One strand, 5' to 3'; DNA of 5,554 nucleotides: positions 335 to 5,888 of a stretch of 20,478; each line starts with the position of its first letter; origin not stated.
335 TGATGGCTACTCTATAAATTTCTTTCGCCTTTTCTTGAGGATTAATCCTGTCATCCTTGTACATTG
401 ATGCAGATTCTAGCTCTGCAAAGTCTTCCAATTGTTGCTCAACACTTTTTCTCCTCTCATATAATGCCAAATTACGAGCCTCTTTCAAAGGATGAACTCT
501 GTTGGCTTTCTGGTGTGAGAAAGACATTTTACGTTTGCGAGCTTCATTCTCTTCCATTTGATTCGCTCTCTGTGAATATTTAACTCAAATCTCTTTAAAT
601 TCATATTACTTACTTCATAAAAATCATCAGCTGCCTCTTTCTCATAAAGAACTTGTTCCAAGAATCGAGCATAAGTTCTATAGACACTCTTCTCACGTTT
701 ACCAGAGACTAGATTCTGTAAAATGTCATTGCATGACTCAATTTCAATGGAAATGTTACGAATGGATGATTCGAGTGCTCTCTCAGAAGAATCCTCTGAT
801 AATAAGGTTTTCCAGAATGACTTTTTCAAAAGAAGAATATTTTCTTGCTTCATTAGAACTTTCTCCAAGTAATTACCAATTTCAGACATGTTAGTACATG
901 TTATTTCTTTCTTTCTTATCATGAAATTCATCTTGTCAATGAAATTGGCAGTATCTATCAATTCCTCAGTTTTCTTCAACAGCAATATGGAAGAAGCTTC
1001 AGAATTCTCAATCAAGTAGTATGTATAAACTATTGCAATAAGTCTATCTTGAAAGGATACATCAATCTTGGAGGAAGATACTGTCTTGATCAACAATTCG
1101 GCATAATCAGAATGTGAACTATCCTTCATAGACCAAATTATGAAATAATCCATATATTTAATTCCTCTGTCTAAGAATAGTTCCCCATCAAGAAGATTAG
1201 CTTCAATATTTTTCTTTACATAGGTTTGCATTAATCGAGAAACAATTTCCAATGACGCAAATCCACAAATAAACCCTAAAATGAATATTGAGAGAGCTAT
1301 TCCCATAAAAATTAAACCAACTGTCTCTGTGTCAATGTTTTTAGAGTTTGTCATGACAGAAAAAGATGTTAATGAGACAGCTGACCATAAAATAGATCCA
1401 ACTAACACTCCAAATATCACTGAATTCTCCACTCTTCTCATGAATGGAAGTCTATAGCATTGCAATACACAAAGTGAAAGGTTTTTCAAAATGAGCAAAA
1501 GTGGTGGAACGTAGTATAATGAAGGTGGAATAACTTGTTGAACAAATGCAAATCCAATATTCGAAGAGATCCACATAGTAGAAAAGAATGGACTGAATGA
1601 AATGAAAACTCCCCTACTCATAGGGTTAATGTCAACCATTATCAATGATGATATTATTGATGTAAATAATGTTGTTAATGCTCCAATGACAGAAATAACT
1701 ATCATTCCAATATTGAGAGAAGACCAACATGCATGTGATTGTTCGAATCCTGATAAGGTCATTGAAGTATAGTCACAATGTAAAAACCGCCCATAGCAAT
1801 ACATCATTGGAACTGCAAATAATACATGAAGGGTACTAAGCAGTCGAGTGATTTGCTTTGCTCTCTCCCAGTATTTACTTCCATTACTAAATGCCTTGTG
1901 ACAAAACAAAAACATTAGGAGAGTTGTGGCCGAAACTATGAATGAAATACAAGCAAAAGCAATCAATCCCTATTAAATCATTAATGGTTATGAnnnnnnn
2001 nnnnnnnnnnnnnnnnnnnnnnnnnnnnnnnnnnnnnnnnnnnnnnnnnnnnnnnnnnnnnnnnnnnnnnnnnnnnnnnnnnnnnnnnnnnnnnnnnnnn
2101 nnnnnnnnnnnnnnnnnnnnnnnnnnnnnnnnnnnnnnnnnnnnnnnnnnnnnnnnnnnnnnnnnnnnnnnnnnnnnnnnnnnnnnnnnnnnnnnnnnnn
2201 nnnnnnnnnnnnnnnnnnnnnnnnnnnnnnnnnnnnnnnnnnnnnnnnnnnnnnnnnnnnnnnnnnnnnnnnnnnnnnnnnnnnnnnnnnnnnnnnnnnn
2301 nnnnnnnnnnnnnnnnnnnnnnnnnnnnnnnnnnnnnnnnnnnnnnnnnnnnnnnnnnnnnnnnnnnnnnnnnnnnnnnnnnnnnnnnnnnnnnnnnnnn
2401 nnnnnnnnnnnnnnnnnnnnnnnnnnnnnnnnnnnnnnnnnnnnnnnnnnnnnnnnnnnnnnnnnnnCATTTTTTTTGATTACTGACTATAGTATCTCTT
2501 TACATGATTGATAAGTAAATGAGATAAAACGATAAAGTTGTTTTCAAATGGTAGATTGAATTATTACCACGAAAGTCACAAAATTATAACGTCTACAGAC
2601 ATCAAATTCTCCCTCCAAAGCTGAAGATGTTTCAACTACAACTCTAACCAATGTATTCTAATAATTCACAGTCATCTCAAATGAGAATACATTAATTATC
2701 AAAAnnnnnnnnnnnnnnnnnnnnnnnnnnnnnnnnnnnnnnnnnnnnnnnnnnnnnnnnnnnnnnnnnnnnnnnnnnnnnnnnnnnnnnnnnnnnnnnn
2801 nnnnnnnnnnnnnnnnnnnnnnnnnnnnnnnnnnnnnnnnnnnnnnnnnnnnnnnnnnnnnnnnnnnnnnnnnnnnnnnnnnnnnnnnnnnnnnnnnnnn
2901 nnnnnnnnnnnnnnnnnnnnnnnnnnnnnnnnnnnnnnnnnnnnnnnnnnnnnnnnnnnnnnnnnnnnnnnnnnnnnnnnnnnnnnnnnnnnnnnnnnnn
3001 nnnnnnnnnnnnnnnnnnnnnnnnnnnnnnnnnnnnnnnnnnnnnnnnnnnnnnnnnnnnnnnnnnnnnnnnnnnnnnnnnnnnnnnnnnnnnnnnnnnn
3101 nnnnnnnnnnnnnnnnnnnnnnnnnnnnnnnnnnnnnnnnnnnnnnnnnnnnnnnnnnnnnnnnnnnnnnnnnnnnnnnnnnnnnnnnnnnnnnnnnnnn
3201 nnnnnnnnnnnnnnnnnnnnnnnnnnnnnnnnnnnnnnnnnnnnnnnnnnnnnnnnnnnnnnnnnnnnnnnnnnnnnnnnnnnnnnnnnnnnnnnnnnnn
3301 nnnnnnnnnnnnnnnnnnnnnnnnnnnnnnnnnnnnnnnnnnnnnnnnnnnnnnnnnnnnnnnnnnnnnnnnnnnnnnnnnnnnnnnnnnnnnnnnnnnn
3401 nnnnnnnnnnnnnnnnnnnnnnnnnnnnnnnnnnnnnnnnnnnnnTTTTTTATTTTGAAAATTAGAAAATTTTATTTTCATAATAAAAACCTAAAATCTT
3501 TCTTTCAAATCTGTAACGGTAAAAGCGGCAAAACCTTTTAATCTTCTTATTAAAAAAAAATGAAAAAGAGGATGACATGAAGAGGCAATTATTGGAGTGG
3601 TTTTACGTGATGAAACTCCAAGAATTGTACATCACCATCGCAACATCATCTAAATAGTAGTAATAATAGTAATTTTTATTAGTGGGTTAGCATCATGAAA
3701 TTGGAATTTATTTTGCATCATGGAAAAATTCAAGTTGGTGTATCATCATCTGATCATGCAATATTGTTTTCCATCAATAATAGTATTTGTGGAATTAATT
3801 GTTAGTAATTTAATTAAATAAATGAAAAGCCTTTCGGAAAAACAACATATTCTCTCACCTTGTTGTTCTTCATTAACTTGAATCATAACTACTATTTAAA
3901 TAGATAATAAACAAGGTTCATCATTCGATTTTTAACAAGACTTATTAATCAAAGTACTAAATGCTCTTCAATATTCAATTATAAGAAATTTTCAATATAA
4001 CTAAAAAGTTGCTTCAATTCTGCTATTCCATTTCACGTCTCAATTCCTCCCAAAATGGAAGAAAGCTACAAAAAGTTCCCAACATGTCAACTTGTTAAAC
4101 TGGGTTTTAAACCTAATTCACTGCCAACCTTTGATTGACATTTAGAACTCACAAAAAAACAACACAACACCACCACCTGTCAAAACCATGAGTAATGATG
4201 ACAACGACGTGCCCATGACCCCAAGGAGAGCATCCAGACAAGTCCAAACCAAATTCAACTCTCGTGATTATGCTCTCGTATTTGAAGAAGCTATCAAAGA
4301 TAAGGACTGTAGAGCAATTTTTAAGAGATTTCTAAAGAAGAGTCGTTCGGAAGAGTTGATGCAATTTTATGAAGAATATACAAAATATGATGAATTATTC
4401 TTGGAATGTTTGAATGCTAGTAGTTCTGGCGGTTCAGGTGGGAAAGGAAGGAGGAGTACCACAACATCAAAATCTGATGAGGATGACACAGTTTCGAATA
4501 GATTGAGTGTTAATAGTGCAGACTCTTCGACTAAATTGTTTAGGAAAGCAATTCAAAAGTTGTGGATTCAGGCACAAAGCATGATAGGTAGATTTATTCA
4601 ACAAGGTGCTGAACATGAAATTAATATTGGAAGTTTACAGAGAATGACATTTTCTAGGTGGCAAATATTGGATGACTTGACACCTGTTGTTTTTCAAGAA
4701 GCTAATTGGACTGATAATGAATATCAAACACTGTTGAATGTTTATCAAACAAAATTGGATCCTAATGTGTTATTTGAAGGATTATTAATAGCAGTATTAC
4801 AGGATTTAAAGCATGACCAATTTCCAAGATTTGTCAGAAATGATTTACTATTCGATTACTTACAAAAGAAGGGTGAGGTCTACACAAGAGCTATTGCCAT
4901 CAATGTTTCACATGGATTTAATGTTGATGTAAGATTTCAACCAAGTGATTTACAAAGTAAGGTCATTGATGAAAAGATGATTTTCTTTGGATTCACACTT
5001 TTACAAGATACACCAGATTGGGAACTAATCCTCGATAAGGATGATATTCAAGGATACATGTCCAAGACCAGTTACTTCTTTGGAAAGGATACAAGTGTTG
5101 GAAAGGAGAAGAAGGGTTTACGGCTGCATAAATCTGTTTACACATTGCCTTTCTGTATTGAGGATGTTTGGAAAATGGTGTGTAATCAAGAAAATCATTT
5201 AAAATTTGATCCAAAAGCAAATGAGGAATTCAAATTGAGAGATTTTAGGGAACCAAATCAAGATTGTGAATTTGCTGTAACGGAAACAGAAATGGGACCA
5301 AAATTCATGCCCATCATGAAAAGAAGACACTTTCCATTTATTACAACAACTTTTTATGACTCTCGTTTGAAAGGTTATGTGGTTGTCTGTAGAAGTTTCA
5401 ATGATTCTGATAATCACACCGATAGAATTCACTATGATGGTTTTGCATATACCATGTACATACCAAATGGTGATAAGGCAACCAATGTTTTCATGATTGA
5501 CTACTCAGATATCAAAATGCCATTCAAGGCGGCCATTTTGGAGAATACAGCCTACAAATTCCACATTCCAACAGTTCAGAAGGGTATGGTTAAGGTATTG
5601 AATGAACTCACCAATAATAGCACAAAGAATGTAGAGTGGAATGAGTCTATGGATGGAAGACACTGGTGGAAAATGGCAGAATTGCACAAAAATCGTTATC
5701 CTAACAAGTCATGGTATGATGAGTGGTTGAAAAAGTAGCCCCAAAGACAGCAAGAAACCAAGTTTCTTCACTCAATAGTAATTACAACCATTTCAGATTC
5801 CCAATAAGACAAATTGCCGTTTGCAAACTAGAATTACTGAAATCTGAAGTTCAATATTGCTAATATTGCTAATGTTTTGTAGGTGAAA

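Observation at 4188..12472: Subtelomeric cluster of G-protein/cyclic-nucleotide signalling genes, including a two-TM 'sensor-RGS' receptor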

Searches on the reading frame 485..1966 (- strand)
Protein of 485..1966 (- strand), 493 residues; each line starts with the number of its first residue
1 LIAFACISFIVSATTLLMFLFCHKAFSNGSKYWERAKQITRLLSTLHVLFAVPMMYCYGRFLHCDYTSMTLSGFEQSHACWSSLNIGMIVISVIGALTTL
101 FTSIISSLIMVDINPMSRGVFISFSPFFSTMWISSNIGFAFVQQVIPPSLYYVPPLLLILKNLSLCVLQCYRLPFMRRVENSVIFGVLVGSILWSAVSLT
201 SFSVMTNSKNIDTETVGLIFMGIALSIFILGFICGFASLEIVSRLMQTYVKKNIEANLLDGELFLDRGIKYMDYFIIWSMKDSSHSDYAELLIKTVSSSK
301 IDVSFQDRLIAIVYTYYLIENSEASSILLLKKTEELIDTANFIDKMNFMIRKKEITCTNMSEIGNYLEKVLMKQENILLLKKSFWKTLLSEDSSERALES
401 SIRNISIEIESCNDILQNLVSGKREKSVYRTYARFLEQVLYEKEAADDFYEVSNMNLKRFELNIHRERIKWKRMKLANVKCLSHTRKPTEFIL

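Call 5: search_protein_families(library=pfam, proteins=[window:485-1966:-], max_evalue=0.1)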
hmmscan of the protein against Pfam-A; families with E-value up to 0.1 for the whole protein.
window:485-1966:- (493 aa): 2 families
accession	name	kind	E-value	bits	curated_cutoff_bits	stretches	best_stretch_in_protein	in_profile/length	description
PF25474.1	TPR_TmcB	-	1.1e-07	32.3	27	1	356-451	17-113/125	TmcB, TPR repeats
PF20904.2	ExsD_M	-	0.057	13.9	27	0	371-405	12-45/66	Antiactivator protein ExsD helical hairpin domain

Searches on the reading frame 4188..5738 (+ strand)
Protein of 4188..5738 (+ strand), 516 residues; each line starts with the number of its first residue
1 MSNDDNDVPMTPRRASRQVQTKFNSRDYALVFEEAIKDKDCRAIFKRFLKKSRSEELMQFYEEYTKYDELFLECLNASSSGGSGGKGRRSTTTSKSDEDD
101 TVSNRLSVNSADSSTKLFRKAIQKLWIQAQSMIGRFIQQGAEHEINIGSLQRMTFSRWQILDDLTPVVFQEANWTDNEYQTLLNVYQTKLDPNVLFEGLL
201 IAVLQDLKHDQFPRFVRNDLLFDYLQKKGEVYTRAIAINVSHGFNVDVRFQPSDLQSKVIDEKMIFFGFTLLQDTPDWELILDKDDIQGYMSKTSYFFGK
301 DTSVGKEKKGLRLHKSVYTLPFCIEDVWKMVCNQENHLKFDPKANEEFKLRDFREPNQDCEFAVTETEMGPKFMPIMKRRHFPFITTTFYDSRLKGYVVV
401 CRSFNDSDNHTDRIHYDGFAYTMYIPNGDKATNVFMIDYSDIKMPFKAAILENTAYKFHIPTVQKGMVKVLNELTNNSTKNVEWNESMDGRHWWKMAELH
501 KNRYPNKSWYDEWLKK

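Call 5: search_protein_families(library=pfam, proteins=[window:4188-5738:+], max_evalue=0.1)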
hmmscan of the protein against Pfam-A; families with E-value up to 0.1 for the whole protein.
window:4188-5738:+ (516 aa): 1 family
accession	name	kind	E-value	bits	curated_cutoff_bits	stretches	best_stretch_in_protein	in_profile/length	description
PF00615.24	RGS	-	1.4e-07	32.3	23.9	1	32-220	2-113/117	Regulator of G protein signaling domain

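Call 10: find_homologous_proteins(query=window:4188-5738:+, max_evalue=0.001)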
Query window:4188-5738:+ (516 aa): 3 proteins with E <= 0.001 among 3545 candidates.
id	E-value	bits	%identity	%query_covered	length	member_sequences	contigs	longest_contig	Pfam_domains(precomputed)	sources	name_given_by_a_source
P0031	0.0e+0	1201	100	100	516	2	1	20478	PF00615.25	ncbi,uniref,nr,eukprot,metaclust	ncbi:predicted protein [Naegleria gruberi]|uniref:Predicted protein n=1 Tax=Naegleria gruberi TaxID=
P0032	1.1e-142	494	46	95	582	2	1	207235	PF00615.25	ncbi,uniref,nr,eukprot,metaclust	ncbi:predicted protein [Naegleria gruberi]|uniref:Predicted protein n=1 Tax=Naegleria gruberi TaxID=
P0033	1.5e-47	181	29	94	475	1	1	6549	PF00615.25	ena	-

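Call 11: find_encoding_contigs(protein=P0031, flank=10000, max_places=4)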
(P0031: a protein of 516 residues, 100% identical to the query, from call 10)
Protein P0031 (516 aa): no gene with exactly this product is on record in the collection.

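Call 43: search_solved_structures(query=A3, max_evalue=10)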
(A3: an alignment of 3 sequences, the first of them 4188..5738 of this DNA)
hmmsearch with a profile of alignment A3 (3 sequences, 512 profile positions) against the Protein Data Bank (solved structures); distinct sequences matched with E-value up to 10: 35.
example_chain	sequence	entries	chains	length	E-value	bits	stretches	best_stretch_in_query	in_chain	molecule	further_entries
2a72_A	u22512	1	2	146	8.7e-05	24.6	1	186-222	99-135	Regulator of G-protein signalling 7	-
7shf_C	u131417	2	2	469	0.00079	21.4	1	186-226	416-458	Isoform 2 of Regulator of G-protein signaling 7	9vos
6n9g_A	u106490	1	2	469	0.001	21.1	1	186-226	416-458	Regulator of G-protein signaling 7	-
6am3_X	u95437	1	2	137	0.0011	21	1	144-218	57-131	Regulator of G-protein signaling 17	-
2es0_A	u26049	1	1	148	0.0014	20.6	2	186-223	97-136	regulator of G-protein signalling 6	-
1zv4_X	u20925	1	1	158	0.0016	20.4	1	144-218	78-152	Regulator of G-protein signaling 17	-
7ewp_C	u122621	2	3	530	0.003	19.5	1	186-222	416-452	Regulator of G-protein signaling 7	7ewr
2d9j_A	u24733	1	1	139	0.0032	19.4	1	186-218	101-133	Regulator of G-protein signalling 7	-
2crp_A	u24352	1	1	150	0.0047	18.9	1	30-67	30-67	Regulator of G-protein signaling 5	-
2bv1_A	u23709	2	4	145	0.022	16.7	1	23-67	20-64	REGULATOR OF G-PROTEIN SIGNALLING 1 | Regulator of G-protein signaling 1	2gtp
2v4z_B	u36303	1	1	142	0.033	16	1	113-155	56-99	REGULATOR OF G-PROTEIN SIGNALING 2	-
1fqi_A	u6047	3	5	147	0.11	14.4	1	18-62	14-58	REGULATOR OF G-PROTEIN SIGNALING 9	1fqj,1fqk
2ode_B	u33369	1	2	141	0.21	13.4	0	113-152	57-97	Regulator of G-protein signaling 8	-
5do9_B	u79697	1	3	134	0.22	13.4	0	113-152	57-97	Regulator of G-protein signaling 8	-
1ezt_A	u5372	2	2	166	0.23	13.3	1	33-67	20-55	REGULATOR OF G-PROTEIN SIGNALING 4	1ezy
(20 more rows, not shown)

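Call 69: predict_structure(alignment_id=A3)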
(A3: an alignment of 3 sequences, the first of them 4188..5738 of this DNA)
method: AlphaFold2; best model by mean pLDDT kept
length: 516 residues; sequences in the alignment: 3
mean_pLDDT: 42.2   pTM: 0.31
mean pLDDT of the five models: 42.2, 42.1, 39.5, 36.8, 36.7
residues with pLDDT >= 90: 0; 70-90: 12; 50-70: 114; < 50: 390
segments of 3 or more residues with pLDDT < 50: 1-34, 80-111, 139-157, 159-161, 163-168, 205-284, 286-288, 293-314, 319-396, 401-421, 425-435, 437-516
pLDDT, mean of each block of 10 residues (from residue 1): 30 27 35 52 64 62 71 62 30 28 40 60 69 56 42 46 48 57 61 57 47 43 43 30 37 34 33 42 49 40 33 45 41 36 31 31 27 28 41 47 35 32 46 46 27 28 34 37 33 39 41 35
secondary structure, 60 per line:
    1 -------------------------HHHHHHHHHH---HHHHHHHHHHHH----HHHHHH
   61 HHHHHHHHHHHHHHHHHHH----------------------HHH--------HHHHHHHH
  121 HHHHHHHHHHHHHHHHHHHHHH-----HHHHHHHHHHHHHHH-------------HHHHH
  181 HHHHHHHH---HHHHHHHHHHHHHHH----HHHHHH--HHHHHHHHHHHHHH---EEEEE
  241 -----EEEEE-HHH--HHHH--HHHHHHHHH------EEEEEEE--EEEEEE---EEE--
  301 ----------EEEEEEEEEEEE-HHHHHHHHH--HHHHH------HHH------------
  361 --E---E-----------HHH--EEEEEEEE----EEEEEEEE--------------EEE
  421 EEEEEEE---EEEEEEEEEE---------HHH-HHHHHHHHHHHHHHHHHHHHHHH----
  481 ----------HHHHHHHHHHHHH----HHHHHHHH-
elements in order: H26-35 H39-50 H55-79 H113-142 H148-162 H176-188 H192-206 H211-216 H219-232 E236-240 E246-250 H257-260 H263-271 E278-284 E287-292 E296-298 E311-322 H324-332 H335-339 E384-391 E396-403 E418-427 E431-440 H454-476 H491-503 H508-515

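Call 72: fold_search(model_id=the predicted structure, library=pdb)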
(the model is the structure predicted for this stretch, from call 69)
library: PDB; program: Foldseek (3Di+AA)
matches with E <= 10: 991; with E <= 0.001: 0
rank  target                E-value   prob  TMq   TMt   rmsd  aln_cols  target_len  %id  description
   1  1ln1                  4.7e-03  0.99  0.19  0.38  11.8       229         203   16  Crystal Structure of Human Phosphatidylcholine Transfer Protein in Complex with Dilinoleoylphosphatidylcholine (released 2002-06-26)
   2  2e3s                  6.9e-03  0.98  0.19  0.37  13.9       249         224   11  Crystal structure of CERT START domain co-crystallized with C24-ceramide (P21) (released 2007-12-18)
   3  6ser                  1.1e-02  0.99  0.18  0.33  15.3       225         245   10  Crystal structure of human STARD10 (released 2020-08-26)
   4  2pso_B                2.3e-02  0.91  0.16  0.36  16.9       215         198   12  Human StarD13 (DLC2) lipid transfer and protein localization domain (released 2007-05-15)
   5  2e3m                  2.6e-02  0.91  0.19  0.35  14.1       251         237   12  Crystal structure of CERT START domain (released 2007-12-18)
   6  2z9y                  4.1e-02  0.84  0.18  0.33  14.1       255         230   12  Crystal structure of CERT START domain in complex with C10-diacylglycerol (released 2008-02-12)
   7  2d4r_C                6.3e-02  0.38  0.08  0.19  18.1       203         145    8  Crystal structure of TTHA0849 from Thermus thermophilus HB8 (released 2005-12-13)
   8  2pso_A                7.4e-02  0.72  0.16  0.35  14.2       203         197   12  Human StarD13 (DLC2) lipid transfer and protein localization domain (released 2007-05-15)
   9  2d4r_A                1.0e-01  0.33  0.08  0.19  18.2       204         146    8  Crystal structure of TTHA0849 from Thermus thermophilus HB8 (released 2005-12-13)
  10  3qsz_B                2.0e-01  0.69  0.15  0.38   9.9       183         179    8  Crystal Structure of the STAR-related lipid transfer protein (fragment 25-204) from Xanthomonas axonopodis at the reso (released 2011-04-20)
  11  3qsz_A                2.1e-01  0.33  0.11  0.29  15.0       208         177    7  Crystal Structure of the STAR-related lipid transfer protein (fragment 25-204) from Xanthomonas axonopodis at the reso (released 2011-04-20)
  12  8toc_a                2.2e-01  0.02  0.06  0.06  43.6       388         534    9  Acinetobacter phage AP205 (released 2024-03-06)
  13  1obp_A                2.4e-01  0.12  0.06  0.17  17.6       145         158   12  ODORANT-BINDING PROTEIN FROM BOVINE NASAL MUCOSA (released 1996-10-14)
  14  1eq6                  2.7e-01  0.54  0.14  0.33  13.1       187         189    7  1.9 ANGSTROM RESOLUTION CRYSTAL STRUCTURE OF THE SACCHAROMYCES CEREVISIAE RAN-BINDING PROTEIN MOG1P (released 2000-05-27)
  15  5yqq_B                3.3e-01  0.14  0.10  0.22  14.1       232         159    7  Crystal structure of a domain-swapped dimer of the second StARkin domain of Lam2 (released 2018-01-31)
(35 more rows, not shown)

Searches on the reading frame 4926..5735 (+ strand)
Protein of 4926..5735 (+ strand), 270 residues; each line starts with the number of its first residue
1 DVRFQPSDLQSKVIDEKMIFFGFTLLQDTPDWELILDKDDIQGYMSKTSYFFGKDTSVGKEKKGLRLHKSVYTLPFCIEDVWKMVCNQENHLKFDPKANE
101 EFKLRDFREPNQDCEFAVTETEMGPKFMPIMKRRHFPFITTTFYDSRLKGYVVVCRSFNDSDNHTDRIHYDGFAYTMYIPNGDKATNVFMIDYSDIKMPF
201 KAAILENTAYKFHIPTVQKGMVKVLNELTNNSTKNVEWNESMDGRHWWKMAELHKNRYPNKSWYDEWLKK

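Call 40: search_protein_families(library=pfam, proteins=[window:4926-5735:+], max_evalue=10)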
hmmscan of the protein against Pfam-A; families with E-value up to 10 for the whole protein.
seq(270 aa): 0 families
